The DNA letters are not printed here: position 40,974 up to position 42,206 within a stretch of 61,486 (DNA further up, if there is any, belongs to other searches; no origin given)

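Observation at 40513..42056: MetRS split exactly at a duplicated KMSKS motif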

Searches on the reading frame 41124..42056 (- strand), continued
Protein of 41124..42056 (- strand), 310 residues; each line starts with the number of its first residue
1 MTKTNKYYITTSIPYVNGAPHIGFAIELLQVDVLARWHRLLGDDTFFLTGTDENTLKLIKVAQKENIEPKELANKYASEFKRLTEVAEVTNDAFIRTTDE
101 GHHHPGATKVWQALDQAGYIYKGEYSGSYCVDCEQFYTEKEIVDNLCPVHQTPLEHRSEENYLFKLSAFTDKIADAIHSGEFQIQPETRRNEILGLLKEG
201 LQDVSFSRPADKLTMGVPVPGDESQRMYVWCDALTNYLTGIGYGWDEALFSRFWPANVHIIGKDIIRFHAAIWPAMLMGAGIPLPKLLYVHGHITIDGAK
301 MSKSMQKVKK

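Call 26: find_related_loci(query=window:41124-42056:-, collection=genome_contigs, flank=3000)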
Query window:41124-42056:- (310 aa) in genome_contigs; peptide patterns used: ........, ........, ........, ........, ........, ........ (x = any residue, [..] = any of these).
214 stretches matched a pattern; 182 encode a relative of the query (tblastn E <= 1e-3); the best 80 are kept; 80 distinct loci.
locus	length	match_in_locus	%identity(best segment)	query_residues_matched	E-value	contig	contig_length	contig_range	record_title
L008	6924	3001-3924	67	1-308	8e-147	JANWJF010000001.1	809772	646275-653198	MAG: Candidatus Saccharimonadia bacterium isolate CRAIB_MAG60 c_000000093432, whole genome shotgun sequence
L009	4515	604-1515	63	5-308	4e-139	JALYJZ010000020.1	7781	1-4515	MAG: bacterium isolate CAM bin17 SD1483_NODE_252_length_7781_cov_0.941338, whole genome shotgun sequence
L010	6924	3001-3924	60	1-308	6e-137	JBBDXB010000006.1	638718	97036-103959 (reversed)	MAG: Patescibacteria group bacterium isolate LejiaD_63_101 Lejia_D_5_length_638718_cov_62, whole genome shotgun sequence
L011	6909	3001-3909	62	6-308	1e-135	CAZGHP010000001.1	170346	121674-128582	MAG TPA_asm: uncultured Candidatus Saccharibacteria bacterium isolate SRP136066_co1_225 genome assembly, contig: NODE_31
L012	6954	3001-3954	53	5-308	9e-117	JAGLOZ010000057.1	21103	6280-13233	MAG: Candidatus Paceibacterota bacterium isolate RS_7_61 ROV157_7.bin.61.fa_57, whole genome shotgun sequence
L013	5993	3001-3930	52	5-308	2e-115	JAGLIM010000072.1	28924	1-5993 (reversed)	MAG: Candidatus Paceibacterota bacterium isolate RS_2_5 ROV157_2.bin.5.fa_72, whole genome shotgun sequence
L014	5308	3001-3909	55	6-308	7e-115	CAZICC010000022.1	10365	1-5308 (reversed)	MAG TPA_asm: uncultured Candidatus Saccharibacteria bacterium isolate binchicken_co209_21 genome assembly, contig: NODE_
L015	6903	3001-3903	54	8-308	1e-111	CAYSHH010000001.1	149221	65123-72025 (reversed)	MAG TPA_asm: uncultured Candidatus Saccharibacteria bacterium isolate binchicken_co220_14 genome assembly, contig: NODE_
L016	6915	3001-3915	54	4-308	3e-111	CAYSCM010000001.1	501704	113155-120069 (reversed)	MAG TPA_asm: uncultured Candidatus Saccharibacteria bacterium isolate SRP273308_co1_74 genome assembly, contig: NODE_10_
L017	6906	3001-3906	54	6-308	8e-111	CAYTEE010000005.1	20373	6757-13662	MAG TPA_asm: uncultured Candidatus Saccharibacteria bacterium isolate SRP050083_co2_44 genome assembly, contig: NODE_178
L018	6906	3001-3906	53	5-308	2e-109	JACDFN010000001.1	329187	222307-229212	MAG: Candidatus Saccharibacteria bacterium isolate MGR_bin387 SD2905_NODE_2_length_329187_cov_2.685598, whole genome sho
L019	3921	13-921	54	5-308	2e-109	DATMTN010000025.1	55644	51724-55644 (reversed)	MAG TPA_asm: Candidatus Microsaccharimonas sp. isolate SMAG_U13014 k141_53368, whole genome shotgun sequence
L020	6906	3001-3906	55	2-305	8e-109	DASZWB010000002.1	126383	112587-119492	MAG TPA_asm: Candidatus Saccharimonadales bacterium isolate SMAG_U6146 k141_371431, whole genome shotgun sequence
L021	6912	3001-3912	53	5-308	3e-108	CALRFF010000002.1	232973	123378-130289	MAG: Candidatus Nomurabacteria bacterium isolate TH-Jun18-118 genome assembly, contig: TH-Jun18-C23, whole genome shotgu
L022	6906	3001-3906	56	5-308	4e-108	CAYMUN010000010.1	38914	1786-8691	MAG TPA_asm: uncultured Candidatus Saccharibacteria bacterium isolate SRP200132_co1_276 genome assembly, contig: NODE_17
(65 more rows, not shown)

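Call 52: search_solved_structures(query=window:41124-42056:-, max_evalue=1e-20, show_alignments=1)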
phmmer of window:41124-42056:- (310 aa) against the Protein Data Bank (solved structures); distinct sequences matched with E-value up to 1e-20: 31.
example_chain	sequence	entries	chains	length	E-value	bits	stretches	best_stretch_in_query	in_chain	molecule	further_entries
4dlp_A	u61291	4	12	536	1.1e-89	303.7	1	5-307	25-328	Aminoacyl-tRNA synthetase, class I:Aminoacyl-tRNA synthetase, class Ia:Methionyl-tRNA synt | Methionine--tRNA ligase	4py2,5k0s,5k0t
2csx_A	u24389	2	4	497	9.1e-85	287.5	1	1-307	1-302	Methionyl-tRNA synthetase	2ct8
1a8h_A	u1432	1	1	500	1.5e-82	280.2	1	6-307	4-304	METHIONYL-TRNA SYNTHETASE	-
3vu8_A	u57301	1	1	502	1.5e-82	280.2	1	6-307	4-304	Methionine--tRNA ligase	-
1woy_A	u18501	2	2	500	5.4e-82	278.4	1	6-307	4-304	Methionyl-tRNA synthetase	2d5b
2d54_A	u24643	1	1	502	2.7e-81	276.1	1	6-307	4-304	Methionyl-tRNA synthetase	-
5xet_C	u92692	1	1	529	1.6e-80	273.6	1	6-306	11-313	Methionine--tRNA ligase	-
5xgq_B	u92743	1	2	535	1.6e-80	273.6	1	6-306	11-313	Methionine-tRNA ligase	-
6ax8_A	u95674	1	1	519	1.7e-80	273.5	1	6-306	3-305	Methionine-tRNA ligase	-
2x1l_A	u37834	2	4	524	3.3e-78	265.9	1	6-307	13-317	METHIONYL-TRNA SYNTHETASE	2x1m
5nfh_A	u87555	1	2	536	1.5e-68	234.3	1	6-307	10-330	Methionyl-tRNA synthetase, putative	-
4eg1_A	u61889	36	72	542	1.5e-68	234.2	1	6-307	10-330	Methionyl-tRNA synthetase, putative | Methionyl-tRNA synthetase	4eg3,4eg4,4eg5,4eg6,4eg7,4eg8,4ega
4qrd_A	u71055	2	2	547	5.8e-66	225.7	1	6-306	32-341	Methionyl-tRNA synthetase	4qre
7wpi_A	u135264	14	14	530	6.6e-66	225.6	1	6-306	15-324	Methionine--tRNA ligase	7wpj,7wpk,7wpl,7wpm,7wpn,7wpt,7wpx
3kfl_A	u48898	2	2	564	2.8e-65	223.5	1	2-305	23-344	Methionyl-tRNA synthetase | Putative methionyl-tRNA synthetase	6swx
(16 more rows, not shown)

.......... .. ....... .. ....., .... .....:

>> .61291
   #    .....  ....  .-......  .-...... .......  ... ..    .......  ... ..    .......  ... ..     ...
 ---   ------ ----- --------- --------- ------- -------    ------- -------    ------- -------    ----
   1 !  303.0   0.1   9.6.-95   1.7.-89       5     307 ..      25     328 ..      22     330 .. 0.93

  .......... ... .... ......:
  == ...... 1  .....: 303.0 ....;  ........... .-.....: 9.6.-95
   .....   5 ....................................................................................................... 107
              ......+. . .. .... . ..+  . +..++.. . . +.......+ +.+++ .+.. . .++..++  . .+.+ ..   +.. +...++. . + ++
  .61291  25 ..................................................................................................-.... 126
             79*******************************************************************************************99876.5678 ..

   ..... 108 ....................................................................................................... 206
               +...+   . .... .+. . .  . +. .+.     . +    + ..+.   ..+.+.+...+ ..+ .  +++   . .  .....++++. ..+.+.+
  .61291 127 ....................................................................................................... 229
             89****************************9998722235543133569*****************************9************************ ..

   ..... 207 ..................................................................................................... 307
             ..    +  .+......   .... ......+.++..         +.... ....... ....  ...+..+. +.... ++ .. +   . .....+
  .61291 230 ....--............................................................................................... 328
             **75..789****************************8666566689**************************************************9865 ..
